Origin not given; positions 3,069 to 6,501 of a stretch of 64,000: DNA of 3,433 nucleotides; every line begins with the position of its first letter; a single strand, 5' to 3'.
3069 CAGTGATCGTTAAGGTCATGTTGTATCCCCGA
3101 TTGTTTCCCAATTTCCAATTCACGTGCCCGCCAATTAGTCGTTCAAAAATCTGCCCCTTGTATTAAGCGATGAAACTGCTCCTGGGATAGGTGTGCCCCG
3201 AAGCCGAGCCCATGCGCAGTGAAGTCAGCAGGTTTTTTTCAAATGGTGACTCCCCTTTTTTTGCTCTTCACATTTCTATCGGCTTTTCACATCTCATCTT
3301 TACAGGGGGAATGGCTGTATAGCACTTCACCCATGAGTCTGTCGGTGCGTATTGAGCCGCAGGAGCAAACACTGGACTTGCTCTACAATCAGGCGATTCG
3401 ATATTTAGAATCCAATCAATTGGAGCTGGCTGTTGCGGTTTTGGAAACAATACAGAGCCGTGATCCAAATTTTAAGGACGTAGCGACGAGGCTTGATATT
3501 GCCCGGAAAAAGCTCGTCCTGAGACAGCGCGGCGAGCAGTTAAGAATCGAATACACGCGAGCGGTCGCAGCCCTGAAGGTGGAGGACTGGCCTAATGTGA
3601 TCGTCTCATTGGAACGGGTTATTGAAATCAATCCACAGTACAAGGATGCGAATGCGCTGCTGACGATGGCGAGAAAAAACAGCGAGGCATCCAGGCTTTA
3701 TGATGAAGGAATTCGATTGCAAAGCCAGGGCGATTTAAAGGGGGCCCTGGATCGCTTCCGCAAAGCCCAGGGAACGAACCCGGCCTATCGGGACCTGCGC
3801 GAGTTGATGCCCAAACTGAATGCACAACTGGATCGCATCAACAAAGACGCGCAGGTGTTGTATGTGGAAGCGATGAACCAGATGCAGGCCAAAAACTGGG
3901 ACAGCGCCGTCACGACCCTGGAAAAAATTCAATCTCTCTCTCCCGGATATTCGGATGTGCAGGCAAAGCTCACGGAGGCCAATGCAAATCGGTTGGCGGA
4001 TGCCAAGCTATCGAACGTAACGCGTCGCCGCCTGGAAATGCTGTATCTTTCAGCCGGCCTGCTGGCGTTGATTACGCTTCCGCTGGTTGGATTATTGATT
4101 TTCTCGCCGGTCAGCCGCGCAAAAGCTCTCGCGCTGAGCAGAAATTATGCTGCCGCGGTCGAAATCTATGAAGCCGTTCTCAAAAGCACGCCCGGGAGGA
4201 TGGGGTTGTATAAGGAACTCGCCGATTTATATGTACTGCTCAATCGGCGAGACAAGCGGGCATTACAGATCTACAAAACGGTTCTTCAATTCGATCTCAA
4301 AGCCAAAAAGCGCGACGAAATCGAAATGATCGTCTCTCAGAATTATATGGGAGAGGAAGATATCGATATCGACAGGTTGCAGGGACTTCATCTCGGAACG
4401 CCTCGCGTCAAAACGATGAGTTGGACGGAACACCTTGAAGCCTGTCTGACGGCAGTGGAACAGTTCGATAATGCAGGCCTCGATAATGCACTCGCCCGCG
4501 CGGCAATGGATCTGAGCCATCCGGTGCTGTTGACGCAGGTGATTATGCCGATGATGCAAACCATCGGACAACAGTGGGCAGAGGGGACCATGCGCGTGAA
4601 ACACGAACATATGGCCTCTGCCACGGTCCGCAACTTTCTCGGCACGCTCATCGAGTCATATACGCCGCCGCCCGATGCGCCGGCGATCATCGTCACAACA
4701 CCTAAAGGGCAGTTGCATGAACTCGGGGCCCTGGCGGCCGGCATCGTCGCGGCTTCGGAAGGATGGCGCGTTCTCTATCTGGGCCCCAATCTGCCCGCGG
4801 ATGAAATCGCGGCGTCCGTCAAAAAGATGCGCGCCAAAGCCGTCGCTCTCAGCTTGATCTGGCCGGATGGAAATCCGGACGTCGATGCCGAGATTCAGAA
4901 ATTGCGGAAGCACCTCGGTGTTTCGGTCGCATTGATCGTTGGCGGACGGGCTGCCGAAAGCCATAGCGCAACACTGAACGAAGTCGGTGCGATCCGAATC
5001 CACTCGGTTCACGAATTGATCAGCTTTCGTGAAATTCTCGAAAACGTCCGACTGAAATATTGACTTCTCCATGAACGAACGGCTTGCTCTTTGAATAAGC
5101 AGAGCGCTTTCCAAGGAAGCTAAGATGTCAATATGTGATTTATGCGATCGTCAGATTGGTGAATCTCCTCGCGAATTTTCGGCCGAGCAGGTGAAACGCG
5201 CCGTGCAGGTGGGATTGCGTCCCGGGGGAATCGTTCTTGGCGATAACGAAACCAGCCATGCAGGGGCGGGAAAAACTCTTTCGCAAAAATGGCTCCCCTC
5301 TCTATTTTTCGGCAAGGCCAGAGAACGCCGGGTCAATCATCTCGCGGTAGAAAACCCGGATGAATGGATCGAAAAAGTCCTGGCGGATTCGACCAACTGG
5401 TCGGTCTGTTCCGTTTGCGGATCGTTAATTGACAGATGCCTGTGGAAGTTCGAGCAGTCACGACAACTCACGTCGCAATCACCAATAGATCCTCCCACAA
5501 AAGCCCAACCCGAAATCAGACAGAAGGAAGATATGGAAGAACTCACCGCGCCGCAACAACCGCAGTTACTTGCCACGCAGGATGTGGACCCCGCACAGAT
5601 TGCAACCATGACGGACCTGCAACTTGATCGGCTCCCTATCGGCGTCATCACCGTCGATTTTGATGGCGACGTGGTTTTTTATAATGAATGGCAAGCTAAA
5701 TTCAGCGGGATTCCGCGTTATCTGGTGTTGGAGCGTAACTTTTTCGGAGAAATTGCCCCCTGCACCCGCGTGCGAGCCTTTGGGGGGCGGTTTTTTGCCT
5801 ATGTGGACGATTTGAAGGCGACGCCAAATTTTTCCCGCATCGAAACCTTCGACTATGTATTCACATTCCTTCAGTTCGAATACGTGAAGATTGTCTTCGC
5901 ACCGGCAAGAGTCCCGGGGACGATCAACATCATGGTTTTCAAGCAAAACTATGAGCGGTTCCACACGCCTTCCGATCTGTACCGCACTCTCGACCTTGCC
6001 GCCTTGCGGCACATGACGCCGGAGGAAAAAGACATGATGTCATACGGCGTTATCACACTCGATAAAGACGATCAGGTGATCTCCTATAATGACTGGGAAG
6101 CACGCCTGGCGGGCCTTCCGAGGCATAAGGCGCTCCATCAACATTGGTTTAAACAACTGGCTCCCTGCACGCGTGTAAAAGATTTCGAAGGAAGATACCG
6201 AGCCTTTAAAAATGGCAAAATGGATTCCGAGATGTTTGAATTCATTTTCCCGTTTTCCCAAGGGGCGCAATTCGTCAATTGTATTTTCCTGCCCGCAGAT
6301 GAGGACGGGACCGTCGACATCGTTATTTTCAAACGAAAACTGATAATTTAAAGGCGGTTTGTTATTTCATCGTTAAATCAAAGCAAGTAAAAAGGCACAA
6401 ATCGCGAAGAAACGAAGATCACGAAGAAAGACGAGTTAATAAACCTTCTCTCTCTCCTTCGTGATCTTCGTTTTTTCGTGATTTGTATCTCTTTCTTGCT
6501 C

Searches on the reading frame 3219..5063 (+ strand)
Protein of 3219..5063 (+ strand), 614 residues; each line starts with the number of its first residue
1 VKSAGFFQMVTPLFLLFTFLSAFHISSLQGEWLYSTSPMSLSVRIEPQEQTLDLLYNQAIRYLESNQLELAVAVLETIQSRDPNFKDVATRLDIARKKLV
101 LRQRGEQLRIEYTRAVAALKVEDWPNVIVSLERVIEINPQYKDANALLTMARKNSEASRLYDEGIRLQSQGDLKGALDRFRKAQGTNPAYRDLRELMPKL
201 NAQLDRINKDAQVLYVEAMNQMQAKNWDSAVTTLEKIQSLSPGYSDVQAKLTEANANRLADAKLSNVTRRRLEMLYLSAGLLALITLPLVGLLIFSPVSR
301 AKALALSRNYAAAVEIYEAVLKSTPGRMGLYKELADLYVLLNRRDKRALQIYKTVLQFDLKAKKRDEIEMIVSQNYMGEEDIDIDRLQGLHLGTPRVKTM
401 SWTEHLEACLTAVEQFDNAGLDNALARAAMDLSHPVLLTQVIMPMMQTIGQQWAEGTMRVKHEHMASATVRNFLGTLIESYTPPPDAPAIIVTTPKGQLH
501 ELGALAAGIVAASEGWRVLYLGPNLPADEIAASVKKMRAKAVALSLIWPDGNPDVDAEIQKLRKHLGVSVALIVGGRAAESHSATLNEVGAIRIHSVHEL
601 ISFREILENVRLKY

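Call 84: search_protein_families(library=pfam, proteins=[window:3219-5063:+], max_evalue=0.00001)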
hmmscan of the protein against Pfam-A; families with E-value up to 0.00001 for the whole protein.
window:3219-5063:+ (614 aa): 5 families
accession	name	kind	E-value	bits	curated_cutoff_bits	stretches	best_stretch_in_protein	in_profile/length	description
PF07719.23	TPR_2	-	2.3e-12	46.4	27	0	211-243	1-33/34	Tetratricopeptide repeat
PF02607.22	B12-binding_2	-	3.2e-11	43.7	23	1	407-477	3-73/74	B12 binding domain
PF14559.12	TPR_19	-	8.6e-11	42.4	25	0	307-356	4-52/68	Tetratricopeptide repeat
PF02310.24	B12-binding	-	5.7e-10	39.5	32.1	1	490-585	3-97/121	B12 binding domain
PF13428.12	TPR_14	-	1.1e-08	35.4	23.5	0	300-337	7-44/44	Tetratricopeptide repeat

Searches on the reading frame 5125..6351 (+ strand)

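Call 21: search_protein_families(library=pfam, proteins=[window:5125-6351:+])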
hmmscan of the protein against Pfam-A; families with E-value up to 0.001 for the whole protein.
window:5125-6351:+ (408 aa): 3 families
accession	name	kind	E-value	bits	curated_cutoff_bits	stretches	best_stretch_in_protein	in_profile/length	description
PF00989.32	PAS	-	1.4e-07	32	22.6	0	164-215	4-55/113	PAS fold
PF08448.16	PAS_4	-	4.6e-05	24.1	23.1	0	308-401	7-99/110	PAS fold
PF13426.13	PAS_9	-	0.00031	21.4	27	0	308-400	3-96/103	PAS domain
